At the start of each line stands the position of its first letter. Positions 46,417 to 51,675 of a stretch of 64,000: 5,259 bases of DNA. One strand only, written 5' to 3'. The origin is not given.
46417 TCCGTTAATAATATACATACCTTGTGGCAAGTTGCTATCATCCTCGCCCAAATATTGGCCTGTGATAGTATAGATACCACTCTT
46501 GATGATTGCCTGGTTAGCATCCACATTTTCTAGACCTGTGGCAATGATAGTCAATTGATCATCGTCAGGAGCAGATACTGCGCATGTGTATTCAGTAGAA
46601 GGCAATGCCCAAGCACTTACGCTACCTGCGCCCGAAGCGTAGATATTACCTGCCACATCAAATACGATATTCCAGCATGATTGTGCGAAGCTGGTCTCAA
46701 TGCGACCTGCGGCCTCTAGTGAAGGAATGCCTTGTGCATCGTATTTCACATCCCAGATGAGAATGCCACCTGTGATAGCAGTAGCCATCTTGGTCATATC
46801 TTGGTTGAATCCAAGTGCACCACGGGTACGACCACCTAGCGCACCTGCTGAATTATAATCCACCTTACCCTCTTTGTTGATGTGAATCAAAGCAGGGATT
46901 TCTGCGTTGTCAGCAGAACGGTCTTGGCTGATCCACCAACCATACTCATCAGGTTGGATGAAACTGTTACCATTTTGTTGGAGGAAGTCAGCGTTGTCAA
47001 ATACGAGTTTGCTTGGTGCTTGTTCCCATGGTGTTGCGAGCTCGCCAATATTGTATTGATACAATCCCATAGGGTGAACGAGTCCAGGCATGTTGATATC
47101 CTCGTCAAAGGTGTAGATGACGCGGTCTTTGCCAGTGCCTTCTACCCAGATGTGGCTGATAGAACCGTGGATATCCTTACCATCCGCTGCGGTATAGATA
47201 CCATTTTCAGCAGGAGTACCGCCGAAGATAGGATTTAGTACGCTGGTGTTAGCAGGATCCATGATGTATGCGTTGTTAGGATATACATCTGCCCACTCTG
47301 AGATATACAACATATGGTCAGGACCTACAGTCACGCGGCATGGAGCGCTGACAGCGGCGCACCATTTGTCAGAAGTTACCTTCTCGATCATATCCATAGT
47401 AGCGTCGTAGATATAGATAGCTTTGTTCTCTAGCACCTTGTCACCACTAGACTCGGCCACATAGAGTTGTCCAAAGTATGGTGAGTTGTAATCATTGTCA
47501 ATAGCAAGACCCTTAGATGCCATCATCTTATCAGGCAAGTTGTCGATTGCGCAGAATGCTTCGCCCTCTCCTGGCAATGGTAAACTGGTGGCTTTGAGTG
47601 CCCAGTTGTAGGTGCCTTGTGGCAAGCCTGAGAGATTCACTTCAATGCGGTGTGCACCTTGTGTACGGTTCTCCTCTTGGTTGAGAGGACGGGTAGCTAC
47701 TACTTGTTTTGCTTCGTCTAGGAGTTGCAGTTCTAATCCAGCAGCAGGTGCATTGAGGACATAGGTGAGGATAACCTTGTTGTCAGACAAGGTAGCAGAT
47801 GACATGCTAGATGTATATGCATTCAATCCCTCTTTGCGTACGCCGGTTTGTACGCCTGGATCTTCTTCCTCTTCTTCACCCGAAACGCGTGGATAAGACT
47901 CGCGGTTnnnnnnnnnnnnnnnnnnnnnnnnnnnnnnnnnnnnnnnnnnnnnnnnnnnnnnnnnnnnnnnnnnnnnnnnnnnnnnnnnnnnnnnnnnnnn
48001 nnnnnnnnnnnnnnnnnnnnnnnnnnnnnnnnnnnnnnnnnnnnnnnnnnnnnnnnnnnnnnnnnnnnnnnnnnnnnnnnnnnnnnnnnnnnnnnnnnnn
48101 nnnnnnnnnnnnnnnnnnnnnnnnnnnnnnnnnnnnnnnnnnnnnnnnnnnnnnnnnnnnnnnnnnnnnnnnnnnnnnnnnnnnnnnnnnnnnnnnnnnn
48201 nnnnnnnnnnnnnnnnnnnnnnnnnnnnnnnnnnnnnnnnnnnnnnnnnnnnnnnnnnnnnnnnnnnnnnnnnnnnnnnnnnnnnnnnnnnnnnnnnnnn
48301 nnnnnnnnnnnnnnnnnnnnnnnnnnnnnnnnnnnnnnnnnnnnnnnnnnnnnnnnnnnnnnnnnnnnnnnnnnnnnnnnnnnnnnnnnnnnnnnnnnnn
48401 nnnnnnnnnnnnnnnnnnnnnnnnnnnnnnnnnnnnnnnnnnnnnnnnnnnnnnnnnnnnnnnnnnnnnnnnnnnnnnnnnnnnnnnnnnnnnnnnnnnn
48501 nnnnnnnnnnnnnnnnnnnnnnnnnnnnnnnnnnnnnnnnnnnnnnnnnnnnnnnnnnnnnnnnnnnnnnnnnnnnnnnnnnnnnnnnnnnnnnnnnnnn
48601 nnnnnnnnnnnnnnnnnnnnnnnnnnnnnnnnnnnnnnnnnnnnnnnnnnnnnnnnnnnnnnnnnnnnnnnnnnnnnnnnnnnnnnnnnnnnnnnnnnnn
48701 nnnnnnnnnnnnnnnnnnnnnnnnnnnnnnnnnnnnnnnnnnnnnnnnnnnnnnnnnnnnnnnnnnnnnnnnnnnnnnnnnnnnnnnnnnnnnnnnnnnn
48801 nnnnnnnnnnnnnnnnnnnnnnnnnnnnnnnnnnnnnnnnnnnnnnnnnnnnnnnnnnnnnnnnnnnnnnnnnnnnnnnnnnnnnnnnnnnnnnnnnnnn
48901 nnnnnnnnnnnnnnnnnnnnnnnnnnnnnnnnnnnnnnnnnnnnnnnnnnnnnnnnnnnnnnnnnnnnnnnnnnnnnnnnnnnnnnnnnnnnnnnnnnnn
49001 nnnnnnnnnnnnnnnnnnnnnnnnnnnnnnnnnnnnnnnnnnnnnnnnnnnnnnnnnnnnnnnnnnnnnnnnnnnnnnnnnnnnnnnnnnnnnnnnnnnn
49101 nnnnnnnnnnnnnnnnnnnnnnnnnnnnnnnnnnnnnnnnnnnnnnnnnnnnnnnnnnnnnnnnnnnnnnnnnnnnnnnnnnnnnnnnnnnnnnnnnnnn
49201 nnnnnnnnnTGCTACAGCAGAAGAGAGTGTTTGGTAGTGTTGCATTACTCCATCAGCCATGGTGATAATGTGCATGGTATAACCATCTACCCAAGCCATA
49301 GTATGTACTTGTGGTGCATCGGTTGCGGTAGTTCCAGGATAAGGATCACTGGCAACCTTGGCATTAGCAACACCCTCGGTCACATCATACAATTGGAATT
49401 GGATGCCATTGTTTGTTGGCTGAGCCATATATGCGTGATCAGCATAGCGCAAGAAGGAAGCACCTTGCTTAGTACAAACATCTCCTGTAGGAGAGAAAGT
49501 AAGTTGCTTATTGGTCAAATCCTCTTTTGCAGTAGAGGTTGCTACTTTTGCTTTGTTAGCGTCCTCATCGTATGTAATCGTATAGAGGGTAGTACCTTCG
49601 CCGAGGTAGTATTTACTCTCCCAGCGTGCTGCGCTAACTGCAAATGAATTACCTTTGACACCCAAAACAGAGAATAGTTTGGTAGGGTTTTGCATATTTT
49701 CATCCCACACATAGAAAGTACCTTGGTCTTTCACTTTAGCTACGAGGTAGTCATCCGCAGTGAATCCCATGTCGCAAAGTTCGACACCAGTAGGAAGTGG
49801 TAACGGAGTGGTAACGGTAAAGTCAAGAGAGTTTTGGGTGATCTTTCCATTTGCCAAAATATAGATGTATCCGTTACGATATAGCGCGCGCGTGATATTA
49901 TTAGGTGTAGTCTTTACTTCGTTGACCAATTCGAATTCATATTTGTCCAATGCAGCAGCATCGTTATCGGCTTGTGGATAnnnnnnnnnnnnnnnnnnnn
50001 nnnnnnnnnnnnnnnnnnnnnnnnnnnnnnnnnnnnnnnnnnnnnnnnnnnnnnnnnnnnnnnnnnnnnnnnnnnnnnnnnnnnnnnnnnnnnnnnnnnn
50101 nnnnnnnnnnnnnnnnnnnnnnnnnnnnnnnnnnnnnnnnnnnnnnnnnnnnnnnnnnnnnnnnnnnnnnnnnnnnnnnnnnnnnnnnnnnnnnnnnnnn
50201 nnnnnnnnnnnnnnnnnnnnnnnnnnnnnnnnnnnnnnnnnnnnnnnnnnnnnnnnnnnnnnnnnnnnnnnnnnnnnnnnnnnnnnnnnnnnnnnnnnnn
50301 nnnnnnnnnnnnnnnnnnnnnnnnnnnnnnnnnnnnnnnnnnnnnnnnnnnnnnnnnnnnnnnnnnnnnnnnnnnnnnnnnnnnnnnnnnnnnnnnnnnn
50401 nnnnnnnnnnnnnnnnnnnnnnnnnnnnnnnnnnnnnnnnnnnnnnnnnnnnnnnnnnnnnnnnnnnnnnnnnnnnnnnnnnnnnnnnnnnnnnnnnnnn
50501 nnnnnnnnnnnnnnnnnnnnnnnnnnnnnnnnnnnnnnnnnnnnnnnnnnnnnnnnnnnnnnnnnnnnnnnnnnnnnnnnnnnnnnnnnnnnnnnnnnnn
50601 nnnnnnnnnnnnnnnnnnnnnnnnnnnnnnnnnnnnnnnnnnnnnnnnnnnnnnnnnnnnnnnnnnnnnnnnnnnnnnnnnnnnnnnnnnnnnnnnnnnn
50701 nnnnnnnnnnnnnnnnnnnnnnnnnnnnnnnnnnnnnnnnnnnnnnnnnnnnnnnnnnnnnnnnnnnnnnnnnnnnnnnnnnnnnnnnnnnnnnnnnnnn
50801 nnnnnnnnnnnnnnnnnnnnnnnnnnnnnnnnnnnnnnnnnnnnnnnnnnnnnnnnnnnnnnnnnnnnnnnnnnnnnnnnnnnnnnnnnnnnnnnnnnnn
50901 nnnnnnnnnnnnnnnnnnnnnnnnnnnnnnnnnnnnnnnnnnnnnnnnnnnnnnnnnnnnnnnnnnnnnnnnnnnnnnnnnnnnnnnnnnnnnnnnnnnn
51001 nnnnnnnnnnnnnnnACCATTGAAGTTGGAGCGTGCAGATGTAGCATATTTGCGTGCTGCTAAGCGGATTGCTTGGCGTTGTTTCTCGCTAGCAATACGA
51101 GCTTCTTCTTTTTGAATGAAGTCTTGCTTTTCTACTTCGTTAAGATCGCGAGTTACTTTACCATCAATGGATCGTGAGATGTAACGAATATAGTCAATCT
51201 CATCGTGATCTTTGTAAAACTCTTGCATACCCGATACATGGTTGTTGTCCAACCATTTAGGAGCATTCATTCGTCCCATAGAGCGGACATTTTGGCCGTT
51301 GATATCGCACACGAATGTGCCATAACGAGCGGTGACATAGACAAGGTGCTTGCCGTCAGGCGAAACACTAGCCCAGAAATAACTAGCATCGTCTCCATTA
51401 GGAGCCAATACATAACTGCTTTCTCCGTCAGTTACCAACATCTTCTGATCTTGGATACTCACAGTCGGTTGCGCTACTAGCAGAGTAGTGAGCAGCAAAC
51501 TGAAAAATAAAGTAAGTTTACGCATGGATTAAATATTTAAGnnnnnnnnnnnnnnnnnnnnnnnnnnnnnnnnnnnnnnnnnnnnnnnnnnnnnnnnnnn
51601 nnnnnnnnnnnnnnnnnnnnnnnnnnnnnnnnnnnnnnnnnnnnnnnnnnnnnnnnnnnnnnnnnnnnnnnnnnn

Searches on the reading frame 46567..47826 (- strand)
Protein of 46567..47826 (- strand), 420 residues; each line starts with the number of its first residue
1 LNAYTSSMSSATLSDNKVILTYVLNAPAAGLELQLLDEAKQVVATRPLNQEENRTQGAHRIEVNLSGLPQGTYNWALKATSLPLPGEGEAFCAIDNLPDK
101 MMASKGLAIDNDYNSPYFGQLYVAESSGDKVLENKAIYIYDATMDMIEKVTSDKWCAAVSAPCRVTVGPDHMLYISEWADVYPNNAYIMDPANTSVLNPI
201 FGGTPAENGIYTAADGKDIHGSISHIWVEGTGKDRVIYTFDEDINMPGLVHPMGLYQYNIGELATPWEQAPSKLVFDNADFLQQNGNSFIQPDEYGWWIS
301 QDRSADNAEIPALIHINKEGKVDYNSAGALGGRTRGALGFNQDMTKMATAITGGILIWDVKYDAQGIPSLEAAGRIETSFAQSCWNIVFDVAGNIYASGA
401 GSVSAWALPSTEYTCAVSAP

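Call 15: search_protein_families(library=pfam, proteins=[window:46567-47826:-], max_evalue=10)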
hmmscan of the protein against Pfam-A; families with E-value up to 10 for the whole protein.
window:46567-47826:- (420 aa): 1 family
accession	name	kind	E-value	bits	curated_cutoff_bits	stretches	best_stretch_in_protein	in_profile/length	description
PF13860.13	FlgD_ig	-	0.029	14.8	27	1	13-80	7-76/79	FlgD Ig-like domain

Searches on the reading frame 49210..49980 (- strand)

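Call 71: search_protein_families(library=pfam, proteins=[window:49210-49980:-], max_evalue=10)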
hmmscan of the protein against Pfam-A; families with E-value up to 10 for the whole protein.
window:49210-49980:- (257 aa): 3 families
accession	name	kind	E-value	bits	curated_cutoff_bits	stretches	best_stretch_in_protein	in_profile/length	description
PF02634.21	FdhD-NarQ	-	0.13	12.4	27.2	1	131-232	44-138/237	FdhD/NarQ family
PF21082.3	MS_channel_3rd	-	0.21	12.5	21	1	133-178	5-36/88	Mechanosensitive ion channel MscS, C-terminal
PF25702.1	CrAss_Ring_2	-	0.22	11.6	27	1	18-69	114-165/210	Phage tail ring protein 2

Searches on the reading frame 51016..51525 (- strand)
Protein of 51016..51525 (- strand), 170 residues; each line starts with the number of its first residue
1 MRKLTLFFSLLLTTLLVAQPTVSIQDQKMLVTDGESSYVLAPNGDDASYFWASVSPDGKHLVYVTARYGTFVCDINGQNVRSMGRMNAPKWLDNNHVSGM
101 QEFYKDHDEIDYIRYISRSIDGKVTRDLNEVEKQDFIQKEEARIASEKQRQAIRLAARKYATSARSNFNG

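Call 71: search_protein_families(library=pfam, proteins=[window:51016-51525:-], max_evalue=10)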
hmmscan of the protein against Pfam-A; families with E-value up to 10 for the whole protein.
window:51016-51525:- (170 aa): 2 families
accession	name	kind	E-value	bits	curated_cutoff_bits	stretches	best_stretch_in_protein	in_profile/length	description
PF07676.18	PD40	-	0.041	14.3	20.9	1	50-68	12-30/38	WD40-like Beta Propeller Repeat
PF22847.2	BT_3657-like_N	-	0.12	12.6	27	1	17-76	5-66/168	Arabinosidase BT_3657-like, N-terminal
